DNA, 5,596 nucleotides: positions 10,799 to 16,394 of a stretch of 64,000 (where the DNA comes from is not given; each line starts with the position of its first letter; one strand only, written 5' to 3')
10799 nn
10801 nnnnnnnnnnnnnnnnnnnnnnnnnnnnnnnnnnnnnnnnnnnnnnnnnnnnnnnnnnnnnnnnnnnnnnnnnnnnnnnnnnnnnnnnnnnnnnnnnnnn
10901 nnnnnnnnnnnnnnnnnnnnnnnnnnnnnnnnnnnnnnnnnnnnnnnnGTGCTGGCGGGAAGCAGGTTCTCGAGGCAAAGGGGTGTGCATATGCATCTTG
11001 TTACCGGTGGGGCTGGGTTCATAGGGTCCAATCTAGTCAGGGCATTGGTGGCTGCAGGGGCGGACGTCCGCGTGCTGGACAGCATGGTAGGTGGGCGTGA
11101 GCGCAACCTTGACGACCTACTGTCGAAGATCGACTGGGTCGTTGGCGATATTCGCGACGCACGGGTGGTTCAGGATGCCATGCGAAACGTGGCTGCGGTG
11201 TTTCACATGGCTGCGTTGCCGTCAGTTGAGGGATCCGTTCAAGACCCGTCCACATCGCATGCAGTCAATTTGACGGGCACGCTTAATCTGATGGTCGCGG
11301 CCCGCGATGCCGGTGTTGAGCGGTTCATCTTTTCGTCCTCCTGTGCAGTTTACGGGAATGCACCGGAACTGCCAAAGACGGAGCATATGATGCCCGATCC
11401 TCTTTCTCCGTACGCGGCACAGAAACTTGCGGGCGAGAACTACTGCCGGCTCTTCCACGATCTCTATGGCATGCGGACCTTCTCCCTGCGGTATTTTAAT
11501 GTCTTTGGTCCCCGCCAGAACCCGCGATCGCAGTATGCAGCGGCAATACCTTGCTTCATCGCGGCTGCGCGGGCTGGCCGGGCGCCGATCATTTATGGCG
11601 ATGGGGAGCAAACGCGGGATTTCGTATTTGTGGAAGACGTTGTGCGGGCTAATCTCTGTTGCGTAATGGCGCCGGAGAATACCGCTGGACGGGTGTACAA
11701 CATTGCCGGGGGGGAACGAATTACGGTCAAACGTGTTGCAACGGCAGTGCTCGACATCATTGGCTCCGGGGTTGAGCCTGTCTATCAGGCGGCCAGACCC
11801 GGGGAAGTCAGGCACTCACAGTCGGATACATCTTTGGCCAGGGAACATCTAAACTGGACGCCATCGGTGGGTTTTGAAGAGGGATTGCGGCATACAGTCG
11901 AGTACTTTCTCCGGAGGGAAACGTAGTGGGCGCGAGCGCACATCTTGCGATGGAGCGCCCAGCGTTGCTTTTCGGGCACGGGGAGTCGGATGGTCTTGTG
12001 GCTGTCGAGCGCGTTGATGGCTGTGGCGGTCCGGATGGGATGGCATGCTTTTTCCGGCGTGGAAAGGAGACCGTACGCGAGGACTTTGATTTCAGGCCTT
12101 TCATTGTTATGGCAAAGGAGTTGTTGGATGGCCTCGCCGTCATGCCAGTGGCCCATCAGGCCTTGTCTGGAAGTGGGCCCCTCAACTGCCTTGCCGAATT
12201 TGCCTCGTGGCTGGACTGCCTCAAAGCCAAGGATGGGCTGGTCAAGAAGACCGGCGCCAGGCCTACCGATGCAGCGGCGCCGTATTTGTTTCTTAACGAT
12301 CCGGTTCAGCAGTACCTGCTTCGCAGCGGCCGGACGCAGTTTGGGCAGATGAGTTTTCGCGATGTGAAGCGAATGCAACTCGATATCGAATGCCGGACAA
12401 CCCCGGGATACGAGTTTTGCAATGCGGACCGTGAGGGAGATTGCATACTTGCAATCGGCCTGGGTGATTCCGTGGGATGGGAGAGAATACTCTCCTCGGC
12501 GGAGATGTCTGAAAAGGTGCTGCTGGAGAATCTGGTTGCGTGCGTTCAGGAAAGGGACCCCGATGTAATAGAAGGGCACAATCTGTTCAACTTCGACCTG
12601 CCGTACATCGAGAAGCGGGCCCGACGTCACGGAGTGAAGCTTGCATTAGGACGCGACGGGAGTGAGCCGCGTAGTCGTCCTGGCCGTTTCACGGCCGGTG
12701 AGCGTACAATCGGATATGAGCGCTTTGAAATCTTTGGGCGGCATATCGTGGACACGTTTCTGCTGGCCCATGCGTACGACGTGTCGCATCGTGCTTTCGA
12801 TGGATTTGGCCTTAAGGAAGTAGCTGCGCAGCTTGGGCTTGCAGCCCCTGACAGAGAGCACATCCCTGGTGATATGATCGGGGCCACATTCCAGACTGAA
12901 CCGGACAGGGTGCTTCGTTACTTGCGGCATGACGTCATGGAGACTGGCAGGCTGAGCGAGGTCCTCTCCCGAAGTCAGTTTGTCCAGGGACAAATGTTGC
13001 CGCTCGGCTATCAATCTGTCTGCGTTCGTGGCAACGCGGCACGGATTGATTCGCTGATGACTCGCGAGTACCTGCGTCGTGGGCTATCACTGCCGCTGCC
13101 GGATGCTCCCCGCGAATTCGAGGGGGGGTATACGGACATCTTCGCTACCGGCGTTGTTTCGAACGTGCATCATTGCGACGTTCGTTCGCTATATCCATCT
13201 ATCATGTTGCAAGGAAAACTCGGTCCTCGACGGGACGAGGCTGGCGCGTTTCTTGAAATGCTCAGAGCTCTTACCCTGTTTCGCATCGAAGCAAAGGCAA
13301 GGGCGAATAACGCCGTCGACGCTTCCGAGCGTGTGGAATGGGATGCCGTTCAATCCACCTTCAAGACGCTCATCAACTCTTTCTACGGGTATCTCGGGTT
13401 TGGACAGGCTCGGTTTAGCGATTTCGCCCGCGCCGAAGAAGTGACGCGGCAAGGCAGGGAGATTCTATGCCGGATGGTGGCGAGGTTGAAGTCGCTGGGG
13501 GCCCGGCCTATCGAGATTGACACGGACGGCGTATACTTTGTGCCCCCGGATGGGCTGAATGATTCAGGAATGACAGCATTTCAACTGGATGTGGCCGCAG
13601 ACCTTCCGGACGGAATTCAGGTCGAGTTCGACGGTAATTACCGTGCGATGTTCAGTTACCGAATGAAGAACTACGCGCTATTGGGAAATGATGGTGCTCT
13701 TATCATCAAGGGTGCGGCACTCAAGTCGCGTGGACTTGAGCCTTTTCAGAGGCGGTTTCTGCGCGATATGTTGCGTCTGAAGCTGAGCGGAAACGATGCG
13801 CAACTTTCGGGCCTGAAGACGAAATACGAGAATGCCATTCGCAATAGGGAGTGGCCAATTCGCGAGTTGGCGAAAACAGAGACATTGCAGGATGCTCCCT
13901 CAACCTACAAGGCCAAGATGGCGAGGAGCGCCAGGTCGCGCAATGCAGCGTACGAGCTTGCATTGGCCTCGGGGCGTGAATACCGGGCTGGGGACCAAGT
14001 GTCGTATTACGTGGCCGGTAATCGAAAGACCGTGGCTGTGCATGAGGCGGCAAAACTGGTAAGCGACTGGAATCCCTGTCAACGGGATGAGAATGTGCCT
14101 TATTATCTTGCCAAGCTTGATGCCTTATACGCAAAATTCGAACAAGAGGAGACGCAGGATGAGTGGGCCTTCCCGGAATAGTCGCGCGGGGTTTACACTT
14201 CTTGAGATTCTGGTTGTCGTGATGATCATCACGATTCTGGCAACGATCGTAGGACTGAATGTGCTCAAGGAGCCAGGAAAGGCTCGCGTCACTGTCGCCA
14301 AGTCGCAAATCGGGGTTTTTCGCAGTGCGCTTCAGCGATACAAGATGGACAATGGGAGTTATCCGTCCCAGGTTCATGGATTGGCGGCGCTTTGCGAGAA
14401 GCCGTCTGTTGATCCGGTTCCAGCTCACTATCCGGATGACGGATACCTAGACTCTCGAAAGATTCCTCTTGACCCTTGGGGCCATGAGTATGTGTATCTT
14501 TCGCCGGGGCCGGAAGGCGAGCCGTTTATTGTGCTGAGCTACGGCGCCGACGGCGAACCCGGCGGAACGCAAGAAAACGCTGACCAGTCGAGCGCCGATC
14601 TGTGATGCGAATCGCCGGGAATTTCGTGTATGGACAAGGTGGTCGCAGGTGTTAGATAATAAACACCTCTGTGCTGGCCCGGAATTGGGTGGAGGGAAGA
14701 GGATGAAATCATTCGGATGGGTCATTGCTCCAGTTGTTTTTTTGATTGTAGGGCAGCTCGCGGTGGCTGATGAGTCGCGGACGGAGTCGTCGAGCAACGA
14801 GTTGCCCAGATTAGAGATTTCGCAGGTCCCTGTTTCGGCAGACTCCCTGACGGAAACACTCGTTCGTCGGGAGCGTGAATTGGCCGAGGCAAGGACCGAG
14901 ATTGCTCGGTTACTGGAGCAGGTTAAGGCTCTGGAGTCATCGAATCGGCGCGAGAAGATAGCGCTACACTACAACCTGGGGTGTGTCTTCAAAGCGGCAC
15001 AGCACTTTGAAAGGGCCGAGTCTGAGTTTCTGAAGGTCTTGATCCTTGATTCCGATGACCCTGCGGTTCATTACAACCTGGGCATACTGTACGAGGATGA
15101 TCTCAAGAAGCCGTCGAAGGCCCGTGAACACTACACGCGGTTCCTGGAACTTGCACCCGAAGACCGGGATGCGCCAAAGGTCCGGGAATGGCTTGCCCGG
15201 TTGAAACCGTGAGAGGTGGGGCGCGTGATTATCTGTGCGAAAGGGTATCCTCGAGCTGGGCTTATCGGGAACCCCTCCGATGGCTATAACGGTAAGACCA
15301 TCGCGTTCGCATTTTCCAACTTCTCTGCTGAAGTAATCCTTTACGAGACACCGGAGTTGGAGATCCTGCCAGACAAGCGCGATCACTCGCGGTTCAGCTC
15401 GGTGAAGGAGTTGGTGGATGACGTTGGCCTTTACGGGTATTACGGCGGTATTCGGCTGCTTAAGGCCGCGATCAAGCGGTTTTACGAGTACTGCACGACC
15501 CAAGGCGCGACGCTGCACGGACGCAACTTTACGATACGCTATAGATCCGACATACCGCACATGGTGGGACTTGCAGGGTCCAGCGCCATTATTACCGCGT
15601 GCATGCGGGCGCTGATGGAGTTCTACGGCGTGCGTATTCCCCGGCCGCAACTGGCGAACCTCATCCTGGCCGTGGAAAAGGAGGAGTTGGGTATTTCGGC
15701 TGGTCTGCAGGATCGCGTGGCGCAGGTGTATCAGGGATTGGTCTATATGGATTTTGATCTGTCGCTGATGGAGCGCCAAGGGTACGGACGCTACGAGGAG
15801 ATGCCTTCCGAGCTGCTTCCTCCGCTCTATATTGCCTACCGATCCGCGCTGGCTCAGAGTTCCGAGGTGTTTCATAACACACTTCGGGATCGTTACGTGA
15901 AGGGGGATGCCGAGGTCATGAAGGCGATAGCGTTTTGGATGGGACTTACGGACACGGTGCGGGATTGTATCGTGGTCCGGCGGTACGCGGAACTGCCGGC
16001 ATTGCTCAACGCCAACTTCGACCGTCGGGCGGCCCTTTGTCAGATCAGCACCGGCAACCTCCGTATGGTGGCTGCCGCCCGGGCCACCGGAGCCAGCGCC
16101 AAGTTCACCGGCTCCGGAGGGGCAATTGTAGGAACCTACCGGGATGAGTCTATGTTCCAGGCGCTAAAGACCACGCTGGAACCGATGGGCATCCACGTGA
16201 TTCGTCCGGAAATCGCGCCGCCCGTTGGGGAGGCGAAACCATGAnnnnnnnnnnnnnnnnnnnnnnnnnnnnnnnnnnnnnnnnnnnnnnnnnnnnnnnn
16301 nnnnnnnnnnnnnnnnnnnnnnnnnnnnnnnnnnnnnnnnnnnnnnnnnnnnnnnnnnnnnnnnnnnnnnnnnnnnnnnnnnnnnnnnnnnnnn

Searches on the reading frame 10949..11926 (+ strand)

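Call 8: search_protein_families(library=pfam, proteins=[window:10949-11926:+], max_evalue=0.001)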
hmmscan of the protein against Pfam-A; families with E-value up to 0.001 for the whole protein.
window:10949-11926:+ (325 aa): 10 families
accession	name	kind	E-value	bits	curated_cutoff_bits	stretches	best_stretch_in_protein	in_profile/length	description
PF01370.27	Epimerase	-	1.1e-63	215.3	20.9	1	17-253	2-240/240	NAD dependent epimerase/dehydratase family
PF16363.11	GDP_Man_Dehyd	-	4.6e-59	201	27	1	17-315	1-331/332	GDP-mannose 4,6 dehydratase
PF01073.25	3Beta_HSD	-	2.5e-30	105.9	22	1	17-241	1-231/280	3-beta hydroxysteroid dehydrogenase/isomerase family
PF02719.21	Polysacc_synt_2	-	3.9e-16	59.5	20.2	1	17-286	2-267/293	Polysaccharide biosynthesis protein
PF04321.23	RmlD_sub_bind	-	3.8e-14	52.9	27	1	17-290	4-253/287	RmlD substrate binding domain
PF13460.12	NAD_binding_10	-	3.5e-13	50.2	27.2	1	20-166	1-131/184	NAD(P)H-binding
PF07993.18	NAD_binding_4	-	1.5e-10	41.1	20.1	1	18-234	1-257/258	Male sterility protein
PF05368.20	NmrA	-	5.4e-09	36.5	27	1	17-132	6-108/298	NmrA-like family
PF08659.16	KR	-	7e-07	29.8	22.6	1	16-135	3-141/180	KR domain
PF00106.31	adh_short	-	1.1e-05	25.5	26.6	1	17-84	4-74/195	short chain dehydrogenase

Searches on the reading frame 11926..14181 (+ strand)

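Call 8: search_protein_families(library=pfam, proteins=[window:11926-14181:+], max_evalue=0.001)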
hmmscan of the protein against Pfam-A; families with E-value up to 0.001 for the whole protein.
window:11926-14181:+ (751 aa): 3 families
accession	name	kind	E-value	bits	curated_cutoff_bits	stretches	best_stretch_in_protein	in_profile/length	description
PF00136.26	DNA_pol_B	-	2.2e-19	70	23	1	438-731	116-442/453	DNA polymerase family B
PF03104.25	DNA_pol_B_exo1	-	1.3e-12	48.1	23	1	193-281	140-228/242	DNA polymerase family B, exonuclease domain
PF10108.15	DNA_pol_B_exo2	-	0.00099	19.3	24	0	189-364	30-187/213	Predicted 3'-5' exonuclease related to the exonuclease domain of PolB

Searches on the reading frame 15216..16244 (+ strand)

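Call 9: search_protein_families(library=pfam, proteins=[window:15216-16244:+], max_evalue=0.001)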
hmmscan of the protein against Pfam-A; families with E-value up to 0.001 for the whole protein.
window:15216-16244:+ (342 aa): 1 family
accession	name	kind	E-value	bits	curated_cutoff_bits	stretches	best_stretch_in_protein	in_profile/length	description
PF00288.32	GHMP_kinases_N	-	1.1e-14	54.8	22.3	1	81-174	2-87/87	GHMP kinases N terminal domain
